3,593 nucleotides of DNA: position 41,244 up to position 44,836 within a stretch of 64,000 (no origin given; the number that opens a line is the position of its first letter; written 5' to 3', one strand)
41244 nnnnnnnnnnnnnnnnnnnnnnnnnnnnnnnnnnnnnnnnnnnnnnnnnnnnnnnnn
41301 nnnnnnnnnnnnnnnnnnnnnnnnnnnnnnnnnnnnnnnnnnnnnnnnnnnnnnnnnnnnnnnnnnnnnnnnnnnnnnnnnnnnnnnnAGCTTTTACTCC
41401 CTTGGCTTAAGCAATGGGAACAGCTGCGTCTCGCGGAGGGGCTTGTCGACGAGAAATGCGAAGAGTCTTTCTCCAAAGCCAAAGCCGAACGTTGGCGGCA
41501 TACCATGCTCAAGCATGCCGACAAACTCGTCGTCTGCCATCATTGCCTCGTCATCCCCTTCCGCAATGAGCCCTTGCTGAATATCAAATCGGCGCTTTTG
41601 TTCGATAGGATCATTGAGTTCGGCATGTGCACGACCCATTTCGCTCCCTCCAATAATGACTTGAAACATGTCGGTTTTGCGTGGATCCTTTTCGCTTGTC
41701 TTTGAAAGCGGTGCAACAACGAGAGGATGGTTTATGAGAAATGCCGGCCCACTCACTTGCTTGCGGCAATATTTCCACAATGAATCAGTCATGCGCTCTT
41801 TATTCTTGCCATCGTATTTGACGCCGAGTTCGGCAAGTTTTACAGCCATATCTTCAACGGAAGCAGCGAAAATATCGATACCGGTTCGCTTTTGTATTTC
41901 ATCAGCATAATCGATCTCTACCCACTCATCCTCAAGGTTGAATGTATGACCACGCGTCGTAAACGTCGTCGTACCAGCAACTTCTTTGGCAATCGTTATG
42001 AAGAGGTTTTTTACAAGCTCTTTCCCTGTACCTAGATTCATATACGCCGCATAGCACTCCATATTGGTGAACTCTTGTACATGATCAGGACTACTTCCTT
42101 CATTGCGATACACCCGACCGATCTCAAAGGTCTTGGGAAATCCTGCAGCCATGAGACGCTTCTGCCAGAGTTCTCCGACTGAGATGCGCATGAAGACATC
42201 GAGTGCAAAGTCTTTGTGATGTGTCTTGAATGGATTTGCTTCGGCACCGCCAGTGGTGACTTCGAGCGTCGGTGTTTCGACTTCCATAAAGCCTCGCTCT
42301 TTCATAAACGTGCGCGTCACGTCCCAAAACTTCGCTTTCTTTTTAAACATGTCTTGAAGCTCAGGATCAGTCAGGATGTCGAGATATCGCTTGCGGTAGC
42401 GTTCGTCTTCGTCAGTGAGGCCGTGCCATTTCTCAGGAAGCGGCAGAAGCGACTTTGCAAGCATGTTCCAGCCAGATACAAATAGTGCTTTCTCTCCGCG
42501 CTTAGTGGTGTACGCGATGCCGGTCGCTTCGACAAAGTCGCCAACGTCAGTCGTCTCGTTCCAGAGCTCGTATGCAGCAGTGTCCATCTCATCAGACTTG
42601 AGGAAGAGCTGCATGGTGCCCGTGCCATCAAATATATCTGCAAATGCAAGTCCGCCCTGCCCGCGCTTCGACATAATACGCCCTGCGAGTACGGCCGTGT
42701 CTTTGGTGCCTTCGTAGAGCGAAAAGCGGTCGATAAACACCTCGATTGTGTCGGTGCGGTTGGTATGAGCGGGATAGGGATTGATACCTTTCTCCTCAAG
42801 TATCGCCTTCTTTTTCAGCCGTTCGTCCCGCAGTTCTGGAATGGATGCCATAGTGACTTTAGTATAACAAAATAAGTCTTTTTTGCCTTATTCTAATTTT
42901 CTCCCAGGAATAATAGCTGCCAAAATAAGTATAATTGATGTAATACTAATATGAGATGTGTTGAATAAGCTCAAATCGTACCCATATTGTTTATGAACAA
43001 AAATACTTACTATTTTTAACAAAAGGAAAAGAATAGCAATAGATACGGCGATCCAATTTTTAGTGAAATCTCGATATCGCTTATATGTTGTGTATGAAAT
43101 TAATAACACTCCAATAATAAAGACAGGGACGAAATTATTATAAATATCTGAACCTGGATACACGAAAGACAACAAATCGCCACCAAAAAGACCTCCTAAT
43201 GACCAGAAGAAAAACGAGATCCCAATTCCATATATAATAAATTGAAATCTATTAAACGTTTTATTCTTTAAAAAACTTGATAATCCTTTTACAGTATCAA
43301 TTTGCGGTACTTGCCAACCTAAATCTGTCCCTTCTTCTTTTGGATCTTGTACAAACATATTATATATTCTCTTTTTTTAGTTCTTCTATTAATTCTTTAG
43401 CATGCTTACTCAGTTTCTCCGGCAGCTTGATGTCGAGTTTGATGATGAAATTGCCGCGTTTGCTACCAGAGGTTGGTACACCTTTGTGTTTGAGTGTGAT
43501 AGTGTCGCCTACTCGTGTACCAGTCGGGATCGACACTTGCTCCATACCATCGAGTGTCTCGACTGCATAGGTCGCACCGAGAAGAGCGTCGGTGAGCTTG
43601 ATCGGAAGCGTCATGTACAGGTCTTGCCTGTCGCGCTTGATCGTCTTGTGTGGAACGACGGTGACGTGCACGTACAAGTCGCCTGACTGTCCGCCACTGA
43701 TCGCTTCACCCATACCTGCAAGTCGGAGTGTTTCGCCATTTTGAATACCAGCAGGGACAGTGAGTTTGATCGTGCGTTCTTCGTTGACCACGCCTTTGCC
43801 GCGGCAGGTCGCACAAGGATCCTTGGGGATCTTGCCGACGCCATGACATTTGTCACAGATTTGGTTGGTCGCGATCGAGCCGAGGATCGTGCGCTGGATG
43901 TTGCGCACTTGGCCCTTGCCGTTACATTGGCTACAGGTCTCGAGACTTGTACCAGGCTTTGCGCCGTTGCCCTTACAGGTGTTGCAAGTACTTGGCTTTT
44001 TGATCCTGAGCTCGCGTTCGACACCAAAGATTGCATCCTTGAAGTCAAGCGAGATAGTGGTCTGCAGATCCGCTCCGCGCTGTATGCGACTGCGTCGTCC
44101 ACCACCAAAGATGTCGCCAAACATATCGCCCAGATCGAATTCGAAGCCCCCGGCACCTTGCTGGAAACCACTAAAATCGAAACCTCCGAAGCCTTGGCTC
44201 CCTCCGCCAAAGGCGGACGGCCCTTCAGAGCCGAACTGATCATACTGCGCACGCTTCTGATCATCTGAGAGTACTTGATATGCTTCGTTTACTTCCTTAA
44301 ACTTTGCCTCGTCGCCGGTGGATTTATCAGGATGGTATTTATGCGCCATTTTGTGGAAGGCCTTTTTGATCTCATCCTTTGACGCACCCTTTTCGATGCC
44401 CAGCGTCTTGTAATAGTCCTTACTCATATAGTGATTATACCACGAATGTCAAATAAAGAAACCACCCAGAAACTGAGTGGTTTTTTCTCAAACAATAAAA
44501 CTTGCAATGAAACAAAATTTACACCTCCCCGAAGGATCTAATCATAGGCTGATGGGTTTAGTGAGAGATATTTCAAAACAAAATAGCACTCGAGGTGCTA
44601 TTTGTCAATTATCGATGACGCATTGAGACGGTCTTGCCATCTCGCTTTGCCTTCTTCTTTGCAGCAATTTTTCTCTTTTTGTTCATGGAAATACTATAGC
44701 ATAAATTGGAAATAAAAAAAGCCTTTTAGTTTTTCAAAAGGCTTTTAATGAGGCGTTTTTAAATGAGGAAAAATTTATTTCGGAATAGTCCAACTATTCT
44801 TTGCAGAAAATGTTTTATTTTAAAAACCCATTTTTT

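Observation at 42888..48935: Heat-shock genes grpE/dnaK/dnaJ dispersed by AT-rich single small-TM-protein genes, with a PaaX-like regulator where hrcA would be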

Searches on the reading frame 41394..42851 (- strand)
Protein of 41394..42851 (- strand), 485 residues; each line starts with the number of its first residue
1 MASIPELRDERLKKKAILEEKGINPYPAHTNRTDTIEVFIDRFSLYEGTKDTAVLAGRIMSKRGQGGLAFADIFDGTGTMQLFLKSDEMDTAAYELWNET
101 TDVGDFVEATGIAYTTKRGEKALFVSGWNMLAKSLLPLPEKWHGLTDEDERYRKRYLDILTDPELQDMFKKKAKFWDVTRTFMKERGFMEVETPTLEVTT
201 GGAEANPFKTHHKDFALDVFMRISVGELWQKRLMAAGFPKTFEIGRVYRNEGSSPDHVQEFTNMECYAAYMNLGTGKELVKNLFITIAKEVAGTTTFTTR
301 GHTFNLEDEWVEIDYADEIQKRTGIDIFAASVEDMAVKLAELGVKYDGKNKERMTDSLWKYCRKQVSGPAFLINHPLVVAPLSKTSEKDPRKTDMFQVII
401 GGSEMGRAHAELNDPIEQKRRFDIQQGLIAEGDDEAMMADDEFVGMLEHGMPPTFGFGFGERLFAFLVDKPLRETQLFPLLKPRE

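Call 3: search_protein_families(library=pfam, proteins=[window:41394-42851:-], max_evalue=0.1)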
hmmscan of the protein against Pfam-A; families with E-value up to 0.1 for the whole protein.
window:41394-42851:- (485 aa): 3 families
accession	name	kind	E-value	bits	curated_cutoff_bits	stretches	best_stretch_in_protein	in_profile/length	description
PF00152.25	tRNA-synt_2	-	4.1e-59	200.6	25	1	147-480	1-306/308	tRNA synthetases class II (D, K and N)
PF01336.31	tRNA_anti-codon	-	4.5e-11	43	27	1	54-129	2-73/75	OB-fold nucleic acid binding domain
PF01409.25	tRNA-synt_2d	-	0.0038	17.2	19.8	1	239-287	103-153/246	tRNA synthetases class II core domain (F)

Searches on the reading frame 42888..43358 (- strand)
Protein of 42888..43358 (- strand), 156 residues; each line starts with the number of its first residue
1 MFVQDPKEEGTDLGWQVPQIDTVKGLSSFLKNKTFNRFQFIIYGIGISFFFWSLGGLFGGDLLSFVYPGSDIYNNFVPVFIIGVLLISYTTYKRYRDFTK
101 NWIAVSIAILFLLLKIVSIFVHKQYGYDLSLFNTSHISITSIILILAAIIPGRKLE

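Call 3: search_protein_families(library=pfam, proteins=[window:42888-43358:-], max_evalue=0.1)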
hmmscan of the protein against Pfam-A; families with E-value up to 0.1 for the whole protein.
window:42888-43358:- (156 aa): 1 family
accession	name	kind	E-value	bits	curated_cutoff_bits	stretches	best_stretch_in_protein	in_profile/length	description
PF11992.13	TgpA_N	-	0.052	13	30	1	76-139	20-82/333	TgpA N-terminal domain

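Call 47: search_protein_families(library=ncbifam, proteins=[window:42888-43358:-], max_evalue=0.01)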
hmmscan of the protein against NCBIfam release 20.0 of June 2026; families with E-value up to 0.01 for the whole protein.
window:42888-43358:- (156 aa): 1 family
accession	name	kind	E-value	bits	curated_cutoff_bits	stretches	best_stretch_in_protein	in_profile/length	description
NF005162.0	PRK06638.1-1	equivalog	0.00031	20.6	157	1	38-129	30-121/184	NADH-quinone oxidoreductase subunit J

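Call 66: find_homologous_proteins(query=window:42888-43358:-, max_evalue=0.01)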
Query window:42888-43358:- (156 aa): 1 proteins with E <= 0.01 among 125 candidates.
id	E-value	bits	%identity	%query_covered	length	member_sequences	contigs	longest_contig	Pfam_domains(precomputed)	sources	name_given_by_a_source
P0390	4.4e-96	337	100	100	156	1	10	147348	-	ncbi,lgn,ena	-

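Call 67: find_encoding_contigs(protein=P0390, flank=1000, max_places=6)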
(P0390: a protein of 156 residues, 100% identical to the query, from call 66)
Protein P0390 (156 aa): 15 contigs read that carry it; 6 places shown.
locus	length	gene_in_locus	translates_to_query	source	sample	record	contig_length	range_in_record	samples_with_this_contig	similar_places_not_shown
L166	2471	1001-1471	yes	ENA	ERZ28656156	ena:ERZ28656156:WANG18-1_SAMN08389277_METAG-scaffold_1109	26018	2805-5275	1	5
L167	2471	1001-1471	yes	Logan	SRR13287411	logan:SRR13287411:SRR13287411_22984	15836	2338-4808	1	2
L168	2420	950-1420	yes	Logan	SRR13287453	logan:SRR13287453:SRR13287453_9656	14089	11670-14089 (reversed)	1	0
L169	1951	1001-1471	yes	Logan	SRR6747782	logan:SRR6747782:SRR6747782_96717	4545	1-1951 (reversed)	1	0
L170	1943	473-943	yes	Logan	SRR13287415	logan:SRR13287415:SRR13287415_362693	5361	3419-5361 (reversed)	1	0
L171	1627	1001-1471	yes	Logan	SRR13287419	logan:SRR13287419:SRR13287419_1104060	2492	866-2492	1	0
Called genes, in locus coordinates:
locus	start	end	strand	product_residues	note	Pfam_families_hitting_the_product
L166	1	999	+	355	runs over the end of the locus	PF00226:DnaJ, PF01556:DnaJ_C, PF15777:Anti-TRAP (faint), PF00684:DnaJ_CXXCXGXG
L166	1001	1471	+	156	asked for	-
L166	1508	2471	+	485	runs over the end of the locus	PF01336:tRNA_anti-codon, PF00152:tRNA-synt_2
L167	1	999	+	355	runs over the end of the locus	PF00226:DnaJ, PF01556:DnaJ_C, PF15777:Anti-TRAP (faint), PF00684:DnaJ_CXXCXGXG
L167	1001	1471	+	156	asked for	-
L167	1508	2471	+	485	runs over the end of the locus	PF01336:tRNA_anti-codon, PF00152:tRNA-synt_2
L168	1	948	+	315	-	?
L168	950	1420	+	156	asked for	-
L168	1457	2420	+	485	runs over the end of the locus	PF01336:tRNA_anti-codon, PF00152:tRNA-synt_2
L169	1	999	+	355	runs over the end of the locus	PF00226:DnaJ, PF01556:DnaJ_C, PF15777:Anti-TRAP (faint), PF00684:DnaJ_CXXCXGXG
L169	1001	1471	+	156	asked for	-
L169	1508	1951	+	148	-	?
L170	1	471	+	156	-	?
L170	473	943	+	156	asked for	-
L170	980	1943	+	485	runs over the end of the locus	PF01336:tRNA_anti-codon, PF00152:tRNA-synt_2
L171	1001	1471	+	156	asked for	-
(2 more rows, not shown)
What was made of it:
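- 42888..43358 (-): 156-aa, 4-TM, AT-rich ORFan, 1 nt downstream of dnaJ. It is identical on 15 contigs; the 6 places shown all lie between dnaJ and lysS (calls 66, 67).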

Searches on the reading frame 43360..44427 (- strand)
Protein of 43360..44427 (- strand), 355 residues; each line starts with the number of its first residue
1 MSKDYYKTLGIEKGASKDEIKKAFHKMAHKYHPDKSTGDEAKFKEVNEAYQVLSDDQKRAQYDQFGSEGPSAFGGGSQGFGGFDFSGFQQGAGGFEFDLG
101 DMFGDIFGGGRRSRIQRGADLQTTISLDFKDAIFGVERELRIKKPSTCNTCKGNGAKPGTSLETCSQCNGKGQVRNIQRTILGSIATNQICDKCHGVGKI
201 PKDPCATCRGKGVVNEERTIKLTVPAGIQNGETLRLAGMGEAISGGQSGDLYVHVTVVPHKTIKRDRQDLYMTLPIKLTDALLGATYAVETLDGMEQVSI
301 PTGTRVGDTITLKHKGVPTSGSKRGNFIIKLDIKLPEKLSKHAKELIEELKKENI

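Call 3: search_protein_families(library=pfam, proteins=[window:43360-44427:-], max_evalue=0.1)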
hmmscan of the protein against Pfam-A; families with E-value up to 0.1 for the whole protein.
window:43360-44427:- (355 aa): 7 families
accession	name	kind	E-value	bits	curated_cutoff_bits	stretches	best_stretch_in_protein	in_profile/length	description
PF01556.23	DnaJ_C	-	6.5e-42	143.6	26.6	1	122-336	2-152/152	DnaJ C terminal domain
PF00226.36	DnaJ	-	6.3e-25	87.5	27.8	1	4-63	1-63/63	DnaJ domain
PF00684.25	DnaJ_CXXCXGXG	-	2.4e-17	63.4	32.7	1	148-212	1-65/65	DnaJ central domain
PF15777.11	Anti-TRAP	-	1.7e-05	25.2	32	1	190-217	12-45/59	Tryptophan RNA-binding attenuator protein inhibitory protein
PF25436.1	BSD2_CRD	-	0.00047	20.7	27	0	148-173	5-24/69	BSD2 cysteine rich domain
PF17302.8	DUF5351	-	0.012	16.4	27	0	163-173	18-28/29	Family of unknown function (DUF5351)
PF20833.2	RNase_E_G_Thio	-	0.024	15.2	26.8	0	164-182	1-19/86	RNase E/G, Thioredoxin-like domain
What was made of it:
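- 43360..44427 (-): dnaJ, with its own leaderless-type promoter and no operator copy. Pfam DnaJ, DnaJ_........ and DnaJ_C (call 3).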

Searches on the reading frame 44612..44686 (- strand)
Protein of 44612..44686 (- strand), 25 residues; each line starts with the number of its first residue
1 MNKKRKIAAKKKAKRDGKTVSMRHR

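Call 53: search_protein_families(library=pfam, proteins=[window:44612-44686:-], max_evalue=10)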
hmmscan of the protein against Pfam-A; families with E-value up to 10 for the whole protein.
seq(25 aa): 0 families

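Call 54: search_protein_families(library=ncbifam, proteins=[window:44612-44686:-], max_evalue=10)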
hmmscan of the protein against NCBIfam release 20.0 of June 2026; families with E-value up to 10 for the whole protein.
seq(25 aa): 0 families
